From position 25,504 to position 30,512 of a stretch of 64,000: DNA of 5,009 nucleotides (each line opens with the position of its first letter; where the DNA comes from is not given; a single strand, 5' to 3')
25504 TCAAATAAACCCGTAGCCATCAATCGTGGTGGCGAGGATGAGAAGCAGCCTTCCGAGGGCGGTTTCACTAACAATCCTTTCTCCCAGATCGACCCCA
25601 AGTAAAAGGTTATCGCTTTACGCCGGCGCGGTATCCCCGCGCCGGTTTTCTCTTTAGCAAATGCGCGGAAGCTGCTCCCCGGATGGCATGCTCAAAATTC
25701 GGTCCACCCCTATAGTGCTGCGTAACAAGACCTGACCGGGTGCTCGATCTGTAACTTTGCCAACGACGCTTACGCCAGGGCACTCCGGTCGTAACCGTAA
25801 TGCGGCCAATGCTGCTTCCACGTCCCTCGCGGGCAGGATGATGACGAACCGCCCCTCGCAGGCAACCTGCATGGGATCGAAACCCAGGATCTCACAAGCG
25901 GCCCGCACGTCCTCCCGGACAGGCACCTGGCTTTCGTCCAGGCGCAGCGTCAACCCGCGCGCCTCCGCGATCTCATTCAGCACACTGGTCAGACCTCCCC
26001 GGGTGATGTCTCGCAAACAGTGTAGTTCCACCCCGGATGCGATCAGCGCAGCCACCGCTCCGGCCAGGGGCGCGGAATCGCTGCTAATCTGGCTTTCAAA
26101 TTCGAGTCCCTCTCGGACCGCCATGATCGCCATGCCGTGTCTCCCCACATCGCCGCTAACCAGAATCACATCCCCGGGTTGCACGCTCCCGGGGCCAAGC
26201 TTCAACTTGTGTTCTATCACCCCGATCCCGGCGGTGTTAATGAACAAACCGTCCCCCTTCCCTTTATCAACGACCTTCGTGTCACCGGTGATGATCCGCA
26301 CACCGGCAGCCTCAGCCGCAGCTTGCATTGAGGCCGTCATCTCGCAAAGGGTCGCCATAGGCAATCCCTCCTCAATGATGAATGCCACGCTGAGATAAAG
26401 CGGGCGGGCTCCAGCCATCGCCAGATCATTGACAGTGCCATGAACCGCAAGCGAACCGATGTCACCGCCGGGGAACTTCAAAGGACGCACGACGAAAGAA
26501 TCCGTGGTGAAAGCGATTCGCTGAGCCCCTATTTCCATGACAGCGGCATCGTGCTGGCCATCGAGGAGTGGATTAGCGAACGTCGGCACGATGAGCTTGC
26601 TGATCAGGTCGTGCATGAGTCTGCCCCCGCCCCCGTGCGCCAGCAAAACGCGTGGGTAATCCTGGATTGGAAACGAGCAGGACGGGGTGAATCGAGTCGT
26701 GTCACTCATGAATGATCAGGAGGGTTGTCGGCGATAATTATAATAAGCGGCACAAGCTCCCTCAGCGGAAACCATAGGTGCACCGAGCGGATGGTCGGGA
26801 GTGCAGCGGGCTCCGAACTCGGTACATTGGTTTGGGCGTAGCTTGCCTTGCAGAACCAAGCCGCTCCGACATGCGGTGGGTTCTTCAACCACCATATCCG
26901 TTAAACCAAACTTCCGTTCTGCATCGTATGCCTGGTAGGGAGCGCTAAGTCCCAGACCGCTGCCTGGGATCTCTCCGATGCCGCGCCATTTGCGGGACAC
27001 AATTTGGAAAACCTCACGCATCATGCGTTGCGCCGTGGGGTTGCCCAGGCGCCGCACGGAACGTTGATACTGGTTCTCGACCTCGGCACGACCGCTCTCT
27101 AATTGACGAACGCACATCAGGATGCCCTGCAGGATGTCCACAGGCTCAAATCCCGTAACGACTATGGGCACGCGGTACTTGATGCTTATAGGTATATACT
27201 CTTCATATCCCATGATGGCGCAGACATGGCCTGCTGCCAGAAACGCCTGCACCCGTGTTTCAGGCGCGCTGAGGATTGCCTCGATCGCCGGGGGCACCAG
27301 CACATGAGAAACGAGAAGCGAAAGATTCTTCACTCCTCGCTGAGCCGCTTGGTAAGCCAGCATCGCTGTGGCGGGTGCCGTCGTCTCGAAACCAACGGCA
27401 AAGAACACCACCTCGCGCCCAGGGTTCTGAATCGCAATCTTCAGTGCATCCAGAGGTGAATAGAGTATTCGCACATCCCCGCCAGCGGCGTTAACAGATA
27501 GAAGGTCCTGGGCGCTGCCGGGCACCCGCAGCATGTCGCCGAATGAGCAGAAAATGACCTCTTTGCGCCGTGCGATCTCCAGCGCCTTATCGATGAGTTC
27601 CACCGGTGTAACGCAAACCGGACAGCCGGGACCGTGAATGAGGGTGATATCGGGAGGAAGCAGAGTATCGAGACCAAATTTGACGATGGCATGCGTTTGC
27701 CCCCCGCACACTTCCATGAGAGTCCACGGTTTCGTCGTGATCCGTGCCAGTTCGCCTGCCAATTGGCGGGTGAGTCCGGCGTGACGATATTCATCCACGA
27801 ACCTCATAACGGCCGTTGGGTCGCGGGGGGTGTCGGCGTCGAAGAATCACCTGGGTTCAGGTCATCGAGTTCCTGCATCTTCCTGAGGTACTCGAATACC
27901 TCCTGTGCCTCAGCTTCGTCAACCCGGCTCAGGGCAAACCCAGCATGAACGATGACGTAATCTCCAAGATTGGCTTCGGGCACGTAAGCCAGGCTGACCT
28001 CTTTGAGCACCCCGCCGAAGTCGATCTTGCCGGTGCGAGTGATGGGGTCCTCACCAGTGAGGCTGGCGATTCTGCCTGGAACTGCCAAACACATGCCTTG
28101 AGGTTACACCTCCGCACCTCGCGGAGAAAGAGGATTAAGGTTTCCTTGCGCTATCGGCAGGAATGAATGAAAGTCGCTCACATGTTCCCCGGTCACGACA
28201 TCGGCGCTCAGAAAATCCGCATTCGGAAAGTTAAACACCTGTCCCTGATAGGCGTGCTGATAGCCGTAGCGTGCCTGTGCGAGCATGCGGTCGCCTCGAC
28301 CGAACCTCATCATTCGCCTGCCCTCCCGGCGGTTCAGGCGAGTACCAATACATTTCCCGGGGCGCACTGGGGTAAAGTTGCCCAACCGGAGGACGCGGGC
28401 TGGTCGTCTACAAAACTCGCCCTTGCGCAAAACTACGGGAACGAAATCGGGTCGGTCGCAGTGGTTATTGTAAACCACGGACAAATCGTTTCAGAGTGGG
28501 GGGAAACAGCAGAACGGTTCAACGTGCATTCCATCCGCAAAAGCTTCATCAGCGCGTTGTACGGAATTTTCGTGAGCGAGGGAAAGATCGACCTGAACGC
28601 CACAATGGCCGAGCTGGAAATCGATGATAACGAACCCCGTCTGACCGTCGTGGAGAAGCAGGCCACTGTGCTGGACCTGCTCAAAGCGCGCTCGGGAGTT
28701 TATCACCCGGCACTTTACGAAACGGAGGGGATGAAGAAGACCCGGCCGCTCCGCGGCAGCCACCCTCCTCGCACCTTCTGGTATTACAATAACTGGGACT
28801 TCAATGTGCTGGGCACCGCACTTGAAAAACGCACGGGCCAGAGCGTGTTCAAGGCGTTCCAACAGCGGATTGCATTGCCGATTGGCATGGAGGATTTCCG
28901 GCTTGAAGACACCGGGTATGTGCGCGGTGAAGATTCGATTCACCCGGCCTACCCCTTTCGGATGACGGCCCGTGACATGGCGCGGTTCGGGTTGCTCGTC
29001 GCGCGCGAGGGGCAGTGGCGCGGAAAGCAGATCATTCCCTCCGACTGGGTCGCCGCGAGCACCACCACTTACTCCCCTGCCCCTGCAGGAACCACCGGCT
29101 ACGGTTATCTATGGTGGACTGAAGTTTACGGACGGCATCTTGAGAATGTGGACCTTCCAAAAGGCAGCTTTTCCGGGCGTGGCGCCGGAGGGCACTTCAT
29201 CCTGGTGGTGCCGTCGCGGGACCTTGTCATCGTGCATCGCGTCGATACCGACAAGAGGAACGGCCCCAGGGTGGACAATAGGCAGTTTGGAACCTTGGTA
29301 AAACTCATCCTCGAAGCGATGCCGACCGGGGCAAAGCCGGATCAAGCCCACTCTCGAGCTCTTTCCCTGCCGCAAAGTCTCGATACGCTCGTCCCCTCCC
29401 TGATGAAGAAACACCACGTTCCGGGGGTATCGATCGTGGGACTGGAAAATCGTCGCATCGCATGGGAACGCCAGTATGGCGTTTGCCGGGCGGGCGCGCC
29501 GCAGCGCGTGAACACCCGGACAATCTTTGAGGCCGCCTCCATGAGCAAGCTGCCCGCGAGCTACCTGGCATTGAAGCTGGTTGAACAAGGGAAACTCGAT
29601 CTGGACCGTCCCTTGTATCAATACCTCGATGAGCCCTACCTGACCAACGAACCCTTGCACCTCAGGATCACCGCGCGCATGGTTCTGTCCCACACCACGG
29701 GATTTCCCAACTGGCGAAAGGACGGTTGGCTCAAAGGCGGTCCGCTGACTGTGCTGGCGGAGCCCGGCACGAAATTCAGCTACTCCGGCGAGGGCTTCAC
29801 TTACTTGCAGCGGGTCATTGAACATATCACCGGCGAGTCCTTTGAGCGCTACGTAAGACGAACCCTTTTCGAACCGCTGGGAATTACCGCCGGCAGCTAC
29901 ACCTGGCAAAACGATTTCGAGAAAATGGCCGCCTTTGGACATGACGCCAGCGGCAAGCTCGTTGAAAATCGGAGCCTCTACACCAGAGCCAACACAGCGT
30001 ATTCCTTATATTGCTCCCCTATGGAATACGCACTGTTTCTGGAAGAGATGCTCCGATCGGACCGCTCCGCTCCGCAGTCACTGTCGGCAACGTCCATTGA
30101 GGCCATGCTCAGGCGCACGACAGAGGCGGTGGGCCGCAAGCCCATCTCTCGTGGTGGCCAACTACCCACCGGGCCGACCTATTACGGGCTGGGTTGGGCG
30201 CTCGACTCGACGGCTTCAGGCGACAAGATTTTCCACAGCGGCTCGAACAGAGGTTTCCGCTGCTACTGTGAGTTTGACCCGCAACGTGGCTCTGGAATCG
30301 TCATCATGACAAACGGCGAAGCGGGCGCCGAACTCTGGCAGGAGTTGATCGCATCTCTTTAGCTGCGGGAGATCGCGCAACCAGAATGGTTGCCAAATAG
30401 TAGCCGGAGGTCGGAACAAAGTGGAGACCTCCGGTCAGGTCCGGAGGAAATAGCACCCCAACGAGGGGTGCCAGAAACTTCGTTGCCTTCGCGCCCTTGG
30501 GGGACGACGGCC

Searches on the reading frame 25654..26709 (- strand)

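Call 7: search_protein_families(library=pfam, proteins=[window:25654-26709:-], max_evalue=0.001)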
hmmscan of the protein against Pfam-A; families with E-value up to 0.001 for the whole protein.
window:25654-26709:- (351 aa): 2 families
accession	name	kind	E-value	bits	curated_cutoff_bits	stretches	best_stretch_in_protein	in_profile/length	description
PF02769.27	AIRS_C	-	8.3e-27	94.7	23.1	1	177-325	1-151/156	AIR synthase related protein, C-terminal domain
PF00586.29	AIRS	-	7.6e-23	81.5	24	1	53-165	2-112/112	AIR synthase related protein, N-terminal domain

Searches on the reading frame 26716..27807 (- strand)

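Call 22: search_protein_families(library=pfam, proteins=[window:26716-27807:-], max_evalue=0.00001)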
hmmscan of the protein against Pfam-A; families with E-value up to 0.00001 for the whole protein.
window:26716-27807:- (363 aa): 1 family
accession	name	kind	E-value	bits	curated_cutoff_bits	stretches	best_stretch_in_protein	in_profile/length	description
PF01924.21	HypD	-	8.8e-150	499.1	25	1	14-359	4-351/351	Hydrogenase formation hypA family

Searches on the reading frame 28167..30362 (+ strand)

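Call 22: search_protein_families(library=pfam, proteins=[window:28167-30362:+], max_evalue=0.00001)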
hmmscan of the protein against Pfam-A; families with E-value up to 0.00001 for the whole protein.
window:28167-30362:+ (731 aa): 1 family
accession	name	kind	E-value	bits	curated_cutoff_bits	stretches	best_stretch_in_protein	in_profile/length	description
PF00144.29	Beta-lactamase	-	2.5e-82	277.1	27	2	405-722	1-315/329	Beta-lactamase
